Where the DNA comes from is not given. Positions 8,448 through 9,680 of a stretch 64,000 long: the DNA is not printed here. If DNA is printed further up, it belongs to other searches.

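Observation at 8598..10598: XRE-HTH / small ORF / JAB(MPN+) metalloprotease / unknown 280-aa protein cassette next to thrS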

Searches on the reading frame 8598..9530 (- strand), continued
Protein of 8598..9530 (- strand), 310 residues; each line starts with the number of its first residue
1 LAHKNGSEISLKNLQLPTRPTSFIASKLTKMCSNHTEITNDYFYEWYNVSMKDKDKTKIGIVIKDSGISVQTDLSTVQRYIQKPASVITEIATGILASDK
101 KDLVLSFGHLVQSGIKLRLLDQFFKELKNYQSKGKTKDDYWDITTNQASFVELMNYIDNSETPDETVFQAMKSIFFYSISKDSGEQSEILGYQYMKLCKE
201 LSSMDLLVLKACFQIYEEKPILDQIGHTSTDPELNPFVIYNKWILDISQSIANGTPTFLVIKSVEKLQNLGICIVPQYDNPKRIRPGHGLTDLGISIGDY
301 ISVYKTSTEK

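Call 55: find_related_loci(query=A3, collection=metagenome_contigs, flank=5000)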
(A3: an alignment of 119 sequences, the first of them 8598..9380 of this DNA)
Query A3 (260 aa) in metagenome_contigs; peptide patterns used: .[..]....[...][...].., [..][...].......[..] (x = any residue, [..] = any of these).
262 stretches matched a pattern; 139 encode a relative of the query (tblastn E <= 1e-3); the best 80 are kept; 80 distinct loci.
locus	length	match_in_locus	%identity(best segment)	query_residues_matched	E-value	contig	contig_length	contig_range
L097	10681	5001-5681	27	30-259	1e-28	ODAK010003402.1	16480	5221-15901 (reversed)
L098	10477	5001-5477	35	1-168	4e-28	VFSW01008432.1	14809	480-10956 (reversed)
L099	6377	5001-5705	33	6-256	4e-28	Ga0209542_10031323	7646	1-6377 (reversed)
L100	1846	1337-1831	37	26-180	2e-27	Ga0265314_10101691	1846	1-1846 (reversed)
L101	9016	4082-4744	32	26-258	1e-26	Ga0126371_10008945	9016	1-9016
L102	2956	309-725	38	26-165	2e-26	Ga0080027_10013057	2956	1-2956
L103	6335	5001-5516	32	25-209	3e-26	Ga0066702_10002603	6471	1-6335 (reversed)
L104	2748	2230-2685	35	30-180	3e-26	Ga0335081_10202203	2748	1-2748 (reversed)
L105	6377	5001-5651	31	26-254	1e-25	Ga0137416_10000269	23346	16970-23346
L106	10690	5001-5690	30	30-260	1e-25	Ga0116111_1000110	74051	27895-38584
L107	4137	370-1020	31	26-254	1e-25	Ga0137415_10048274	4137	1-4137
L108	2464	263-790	31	21-209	3e-25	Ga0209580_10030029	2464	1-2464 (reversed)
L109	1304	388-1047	29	23-255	2e-25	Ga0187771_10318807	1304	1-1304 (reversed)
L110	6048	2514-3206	30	27-258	5e-25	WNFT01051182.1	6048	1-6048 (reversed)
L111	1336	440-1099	29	30-254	1e-24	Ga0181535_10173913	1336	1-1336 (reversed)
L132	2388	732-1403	27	23-259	1e-21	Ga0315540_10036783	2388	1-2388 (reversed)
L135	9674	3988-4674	28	27-254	5e-21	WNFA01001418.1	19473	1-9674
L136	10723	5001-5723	25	14-255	5e-21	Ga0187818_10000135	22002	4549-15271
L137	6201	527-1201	27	27-256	9e-21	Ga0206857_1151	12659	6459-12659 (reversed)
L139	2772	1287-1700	34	25-163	1e-20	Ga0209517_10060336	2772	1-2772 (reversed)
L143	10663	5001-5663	27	23-255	5e-20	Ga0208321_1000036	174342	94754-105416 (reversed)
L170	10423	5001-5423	30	23-164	3e-18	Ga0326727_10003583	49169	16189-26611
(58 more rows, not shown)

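Call 63: search_dna_similar(query=window:8598-9380:-, collection=plasmids, mode=protein, max_evalue=0.01, max_rows=15)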
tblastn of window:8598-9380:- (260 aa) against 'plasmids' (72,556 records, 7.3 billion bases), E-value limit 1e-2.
No match.

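Call 64: search_dna_similar(query=window:8598-9380:-, collection=phages, mode=protein, max_evalue=0.01, max_rows=15)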
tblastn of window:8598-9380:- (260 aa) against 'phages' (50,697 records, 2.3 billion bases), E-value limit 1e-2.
No match.

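Call 66: search_protein_families(library=ncbifam, alignment_id=A3, max_evalue=0.1)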
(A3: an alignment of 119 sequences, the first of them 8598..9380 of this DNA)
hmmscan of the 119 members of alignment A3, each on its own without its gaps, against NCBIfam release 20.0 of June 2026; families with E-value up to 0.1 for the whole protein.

A. member 1, window:8598-9380:- (260 aa): 0 families

B. families by the number of members that match (of 119 scanned): 17 families
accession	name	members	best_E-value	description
TIGR01351.1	adk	2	0.0076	adenylate kinase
NF011099.0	PRK14526.1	2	0.0079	adenylate kinase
NF038175.1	IniB_NTERM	2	0.05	IniB N-terminal domain-containing protein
NF002700.0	PRK02496.1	2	0.054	adenylate kinase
NF001380.0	PRK00279.1-2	2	0.088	adenylate kinase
NF050130.1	TransRepNsdA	1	0.0028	transcriptional repressor NsdA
NF043078.1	MMSYN1_0168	1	0.0075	oligopeptide ABC transporter ATP-binding protein OppF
NF001385.0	PRK00279.2-3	1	0.0088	adenylate kinase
NF038362.1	Sden_1164_fam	1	0.0099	Sden_1164 family protein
TIGR00598.1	rad14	1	0.014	XPA/Rad14 family DNA repair protein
TIGR00884.1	guaA_Cterm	1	0.015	glutamine-hydrolyzing GMP synthase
NF010459.0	PRK13884.1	1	0.02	conjugal transfer peptidase TraF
NF041083.2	thermosome_beta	1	0.059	thermosome subunit beta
NF011307.0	PRK14716.1-5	1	0.063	glycosyl transferase family protein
NF002199.0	PRK01060.1-4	1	0.081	deoxyribonuclease IV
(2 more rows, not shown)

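Call 71: search_protein_families(library=pfam, proteins=[P0007, P0010, P0032, P0036, P0047, P0059, P0101, P0076], max_evalue=1)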
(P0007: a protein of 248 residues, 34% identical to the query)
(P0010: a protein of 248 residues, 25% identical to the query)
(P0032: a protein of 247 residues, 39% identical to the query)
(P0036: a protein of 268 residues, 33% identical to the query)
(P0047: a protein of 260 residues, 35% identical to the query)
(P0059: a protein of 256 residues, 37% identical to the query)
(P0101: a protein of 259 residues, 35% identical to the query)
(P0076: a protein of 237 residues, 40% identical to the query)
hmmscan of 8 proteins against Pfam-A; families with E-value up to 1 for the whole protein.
P0007 (248 aa): 1 family
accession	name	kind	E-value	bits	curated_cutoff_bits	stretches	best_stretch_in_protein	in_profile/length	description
PF16290.10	DUF4936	-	0.14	13.2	28.8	1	90-119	36-67/91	Domain of unknown function (DUF4936)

P0010 (248 aa): 1 family
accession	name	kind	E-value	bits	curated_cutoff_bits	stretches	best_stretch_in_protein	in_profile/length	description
PF11320.13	DUF3122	-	0.043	14.3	25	1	131-179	82-131/134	Protein of unknown function (DUF3122)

P0032 (247 aa): 1 family
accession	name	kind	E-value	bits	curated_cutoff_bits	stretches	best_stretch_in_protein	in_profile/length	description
PF14337.13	Abi_alpha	-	0.03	14.8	29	1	143-216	73-146/196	Abortive infection alpha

P0036 (268 aa): 0 families

P0047 (260 aa): 0 families

P0059 (256 aa): 2 families
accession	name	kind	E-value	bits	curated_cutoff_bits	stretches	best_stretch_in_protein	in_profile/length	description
PF02888.21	CaMBD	-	0.0022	18.4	25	1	144-168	3-27/75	Calmodulin binding domain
PF19702.4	DUF6200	-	0.046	13.8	26.9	1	65-88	37-60/76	Family of unknown function (DUF6200)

P0101 (259 aa): 0 families

P0076 (237 aa): 4 families
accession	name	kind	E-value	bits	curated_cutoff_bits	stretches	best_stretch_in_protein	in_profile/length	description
PF14337.13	Abi_alpha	-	9.1e-05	23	29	1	127-231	73-194/196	Abortive infection alpha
PF04408.29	HA2_N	-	0.04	14.5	21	1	221-232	16-27/29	Helicase associated domain (HA2), winged-helix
PF21818.3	DUF6884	-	0.083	13.5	30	1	129-183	32-88/135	Family of unknown function (DUF6884)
PF05242.16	GLYCAM-1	-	0.16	12.6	25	0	148-190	82-124/135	Glycosylation-dependent cell adhesion molecule 1 (GlyCAM-1)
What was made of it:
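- On Abi_alpha (PF14337): The best relative, P0076, scores 23 bits, E 9.1e-5; P0032 gives E 0.03 (call 71).
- Closest known: Abi-alpha. Same: The two closest full-length relatives of p260 match Abi_alpha profile positions 73-194 of 196 at E 9.1e-5 and 0.03 (call 71).
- The closest p260 relatives give sub-threshold Abi_alpha matches over profile positions 73-194 of 196 (call 71).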

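Call 79: search_solved_structures(query=A3, max_evalue=10, show_alignments=2)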
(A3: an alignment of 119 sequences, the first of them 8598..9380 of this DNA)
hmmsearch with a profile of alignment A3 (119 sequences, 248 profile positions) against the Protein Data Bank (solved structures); distinct sequences matched with E-value up to 10: 0.

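Call 81: fold_search(model_id=the predicted structure, library=viral)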
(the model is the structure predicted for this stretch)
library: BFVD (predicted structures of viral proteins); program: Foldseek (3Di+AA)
matches with E <= 10: 86; with E <= 0.001: 0
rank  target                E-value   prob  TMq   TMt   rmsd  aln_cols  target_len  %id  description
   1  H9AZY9                5.6e-01  0.10  0.17  0.13  17.7       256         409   12  Uncharacterized protein [Haloarcula hispanica icosahedral virus 2]
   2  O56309                6.2e-01  0.15  0.20  0.22  15.4       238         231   10  Cyclin D homolog [Walleye epidermal hyperplasia virus 2]
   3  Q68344                7.9e-01  0.06  0.14  0.11  22.4       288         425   12  Polyprotein (Fragment) [Hepacivirus hominis]
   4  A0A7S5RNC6            1.0e+00  0.05  0.12  0.09  21.3       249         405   14  (no name in the UniProt tables at hand)
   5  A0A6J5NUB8            1.0e+00  0.05  0.16  0.11  22.1       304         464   12  Uncharacterized protein [uncultured Caudovirales phage]
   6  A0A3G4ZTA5            1.2e+00  0.10  0.19  0.19  17.2       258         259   13  Uncharacterized protein [Barrevirus sp.]
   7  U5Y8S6                1.2e+00  0.05  0.12  0.07  19.0       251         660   12  Polyprotein (Fragment) [Hepacivirus hominis]
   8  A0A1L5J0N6            1.3e+00  0.06  0.13  0.06  30.2       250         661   12  (no name in the UniProt tables at hand)
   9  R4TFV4                1.6e+00  0.69  0.27  0.58   6.5       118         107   13  Uncharacterized protein [Halorubrum tailed virus 4]
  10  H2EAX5                1.9e+00  0.07  0.18  0.22  17.2       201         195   19  Uncharacterized protein [Megavirus courdo7]
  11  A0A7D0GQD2            2.0e+00  0.07  0.20  0.08  18.8       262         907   18  (no name in the UniProt tables at hand)
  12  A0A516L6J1            2.2e+00  0.28  0.29  0.42  11.8       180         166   13  (no name in the UniProt tables at hand)
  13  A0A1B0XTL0            2.2e+00  0.04  0.14  0.14  23.7       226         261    8  (no name in the UniProt tables at hand)
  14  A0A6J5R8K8            2.4e+00  0.08  0.15  0.11  20.0       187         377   10  Uncharacterized protein [uncultured Caudovirales phage]
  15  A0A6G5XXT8            2.6e+00  0.04  0.17  0.18  13.2       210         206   15  (no name in the UniProt tables at hand)
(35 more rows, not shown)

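Call 86: search_protein_families(library=pfam, proteins=[L005:8265-8717:+, L006:10858-11691:+, L088:6745-7452:+, L092:1326-2036:+, L090:6825-7763:-], max_evalue=0.01)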
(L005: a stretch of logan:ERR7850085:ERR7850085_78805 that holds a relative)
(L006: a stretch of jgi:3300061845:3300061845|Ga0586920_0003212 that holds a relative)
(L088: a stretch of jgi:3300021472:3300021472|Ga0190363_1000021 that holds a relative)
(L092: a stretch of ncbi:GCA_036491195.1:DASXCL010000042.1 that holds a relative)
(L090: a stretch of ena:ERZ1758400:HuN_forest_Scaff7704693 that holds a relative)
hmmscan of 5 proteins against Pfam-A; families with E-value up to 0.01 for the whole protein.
L005:8265-8717:+ (150 aa): 0 families

L006:10858-11691:+ (277 aa): 0 families

L088:6745-7452:+ (235 aa): 0 families

L092:1326-2036:+ (236 aa): 0 families

L090:6825-7763:- (312 aa): 1 family
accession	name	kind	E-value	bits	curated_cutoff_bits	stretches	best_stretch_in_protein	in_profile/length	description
PF11185.13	DUF2971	-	5.6e-06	28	22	1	128-227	1-89/89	Protein of unknown function (DUF2971)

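Call 88: search_protein_families(library=pfam, proteins=[L143:5700-6383:+, L098:5701-6438:+, L099:4231-4959:+, L132:1443-2216:+, L135:2915-3844:+, L136:3844-4929:+, L136:5782-7251:+, L137:1296-2024:+, L139:68-1183:+, L170:2740-4884:+], max_evalue=0.001)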
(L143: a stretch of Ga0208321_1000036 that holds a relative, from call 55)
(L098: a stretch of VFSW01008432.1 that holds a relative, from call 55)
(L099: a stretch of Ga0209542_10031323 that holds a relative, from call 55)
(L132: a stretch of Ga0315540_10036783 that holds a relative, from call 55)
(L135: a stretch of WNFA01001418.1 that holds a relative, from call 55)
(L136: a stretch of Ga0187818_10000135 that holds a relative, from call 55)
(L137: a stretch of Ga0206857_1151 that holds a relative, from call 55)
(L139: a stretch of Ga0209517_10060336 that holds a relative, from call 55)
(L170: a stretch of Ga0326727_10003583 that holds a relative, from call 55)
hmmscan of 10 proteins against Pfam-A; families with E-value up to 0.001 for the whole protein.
L143:5700-6383:+ (227 aa): 0 families

L098:5701-6438:+ (245 aa): 0 families

L099:4231-4959:+ (242 aa): 0 families

L132:1443-2216:+ (257 aa): 0 families

L135:2915-3844:+ (309 aa): 1 family
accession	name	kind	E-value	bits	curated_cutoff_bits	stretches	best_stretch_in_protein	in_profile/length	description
PF11992.13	TgpA_N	-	0.00082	18.9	30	0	83-169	109-199/333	TgpA N-terminal domain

L136:3844-4929:+ (361 aa): 1 family
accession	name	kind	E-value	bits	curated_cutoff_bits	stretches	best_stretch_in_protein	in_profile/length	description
PF00248.27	Aldo_ket_red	-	2.3e-30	106.1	24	1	70-345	5-290/291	Aldo/keto reductase family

L136:5782-7251:+ (489 aa): 2 families
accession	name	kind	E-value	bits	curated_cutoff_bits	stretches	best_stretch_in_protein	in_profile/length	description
PF02934.20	GatB_N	-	2.3e-125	417.8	23.4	1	16-299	2-275/277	GatB/GatE catalytic domain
PF02637.23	GatB_Yqey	-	7.6e-42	143.1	27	1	340-488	1-148/148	GatB domain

L137:1296-2024:+ (242 aa): 1 family
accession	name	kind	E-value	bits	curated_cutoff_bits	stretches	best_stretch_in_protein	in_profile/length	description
PF02586.19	SRAP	-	9.2e-81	270.9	27.1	1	8-218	1-213/214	SOS response associated peptidase (SRAP)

L139:68-1183:+ (371 aa): 6 families
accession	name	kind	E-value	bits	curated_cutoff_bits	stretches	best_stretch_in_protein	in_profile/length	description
PF16363.11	GDP_Man_Dehyd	-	7.8e-90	302.1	27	1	18-338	1-332/332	GDP-mannose 4,6 dehydratase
PF01370.27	Epimerase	-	4.4e-66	223.2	20.9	1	17-265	1-240/240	NAD dependent epimerase/dehydratase family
PF02719.21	Polysacc_synt_2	-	3.9e-10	39.8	20.2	1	17-126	1-116/293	Polysaccharide biosynthesis protein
PF04321.23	RmlD_sub_bind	-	6.6e-09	35.7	27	1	16-186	2-138/287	RmlD substrate binding domain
PF01073.25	3Beta_HSD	-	8.6e-07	28.7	22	1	18-244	1-220/280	3-beta hydroxysteroid dehydrogenase/isomerase family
PF07993.18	NAD_binding_4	-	1.4e-06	28.1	20.1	1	61-201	58-205/258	Male sterility protein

L170:2740-4884:+ (714 aa): 3 families
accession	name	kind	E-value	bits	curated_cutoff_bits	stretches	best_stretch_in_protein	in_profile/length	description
PF00501.34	AMP-binding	-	8.2e-88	295.2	29.9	1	154-539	7-379/384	AMP-binding enzyme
PF13193.12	AMP-binding_C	-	3.8e-30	105.1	24.5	1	599-677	1-76/76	AMP-binding enzyme C-terminal domain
PF16177.11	ACAS_N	-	4.4e-24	84.5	27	1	93-146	1-55/55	Acetyl-coenzyme A synthetase N-terminus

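Call 97: find_related_loci(query=A3, collection=viral_contigs, flank=5000)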
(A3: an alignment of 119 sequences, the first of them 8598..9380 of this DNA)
Query A3 (260 aa) in viral_contigs; peptide patterns used: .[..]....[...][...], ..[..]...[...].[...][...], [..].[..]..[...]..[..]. (x = any residue, [..] = any of these).
67 stretches matched a pattern, but none encodes a relative of the query by tblastn (E <= 1e-3).
